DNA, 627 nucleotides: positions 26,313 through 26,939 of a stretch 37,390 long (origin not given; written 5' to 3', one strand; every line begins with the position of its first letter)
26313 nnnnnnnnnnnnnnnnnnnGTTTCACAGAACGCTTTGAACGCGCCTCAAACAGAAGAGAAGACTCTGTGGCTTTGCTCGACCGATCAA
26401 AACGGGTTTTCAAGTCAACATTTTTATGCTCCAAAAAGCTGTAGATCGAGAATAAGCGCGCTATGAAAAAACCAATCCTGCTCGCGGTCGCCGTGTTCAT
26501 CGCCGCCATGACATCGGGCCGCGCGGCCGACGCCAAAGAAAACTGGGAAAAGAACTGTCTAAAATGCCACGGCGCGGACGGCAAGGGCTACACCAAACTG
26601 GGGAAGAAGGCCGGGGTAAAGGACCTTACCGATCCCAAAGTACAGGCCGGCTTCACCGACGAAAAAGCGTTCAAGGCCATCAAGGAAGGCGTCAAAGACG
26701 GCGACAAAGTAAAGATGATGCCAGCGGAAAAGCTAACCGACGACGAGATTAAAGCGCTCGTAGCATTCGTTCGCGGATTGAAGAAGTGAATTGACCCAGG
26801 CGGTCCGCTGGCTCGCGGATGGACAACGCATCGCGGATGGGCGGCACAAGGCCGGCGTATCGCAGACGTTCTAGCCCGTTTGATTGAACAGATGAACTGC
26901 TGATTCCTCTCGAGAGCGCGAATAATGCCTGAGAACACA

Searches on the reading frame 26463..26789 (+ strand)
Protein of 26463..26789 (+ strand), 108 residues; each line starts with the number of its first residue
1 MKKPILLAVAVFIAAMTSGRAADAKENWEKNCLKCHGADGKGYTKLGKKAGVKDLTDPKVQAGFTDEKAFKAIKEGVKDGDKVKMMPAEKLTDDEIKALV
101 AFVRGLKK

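Call 3: search_protein_families(library=pfam, proteins=[window:26463-26789:+], max_evalue=0.01)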
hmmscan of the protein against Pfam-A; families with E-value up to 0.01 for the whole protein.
window:26463-26789:+ (108 aa): 2 families
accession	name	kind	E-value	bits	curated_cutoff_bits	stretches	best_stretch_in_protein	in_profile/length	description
PF00034.26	Cytochrom_C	-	2.7e-11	45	21.3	1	22-106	2-89/90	Cytochrome c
PF13442.11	Cytochrome_CBB3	-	4.4e-11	43.4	27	1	20-103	2-68/68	Cytochrome C oxidase, cbb3-type, subunit III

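Call 4: search_protein_families(library=ncbifam, proteins=[window:26463-26789:+], max_evalue=0.01)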
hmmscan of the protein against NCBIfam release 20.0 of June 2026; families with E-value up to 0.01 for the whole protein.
window:26463-26789:+ (108 aa): 8 families
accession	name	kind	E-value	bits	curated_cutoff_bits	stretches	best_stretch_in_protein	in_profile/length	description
TIGR00782.1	ccoP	equivalog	3.7e-09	36.3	179.95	1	20-106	202-281/285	cytochrome-c oxidase, cbb3-type subunit III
NF011054.0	PRK14486.1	equivalog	3.4e-06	26.8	447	1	22-107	216-291/294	putative bifunctional cbb3-type cytochrome c oxidase subunit II/cytochrome c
NF045930.1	Cytc6PetJCyano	equivalog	2.9e-05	24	135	1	9-103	16-102/110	cytochrome c6 PetJ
NF045773.1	cytochro_C550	exception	0.00011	22.1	125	1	20-103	48-116/118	cytochrome c550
NF045774.1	cytochro_C551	exception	0.00098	19.1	118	1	18-103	36-106/110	cytochrome c551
TIGR03872.1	cytochrome_MoxG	equivalog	0.001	19.2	147.8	1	23-107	46-122/133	cytochrome c(L), periplasmic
NF050122.1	bc1_QcrC_actin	exception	0.0014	18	200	1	20-77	40-185/253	cytochrome bc1 complex diheme cytochrome c subunit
NF006600.0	PRK09140.1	subfamily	0.0026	17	207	1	64-102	113-148/210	2-dehydro-3-deoxy-6-phosphogalactonate aldolase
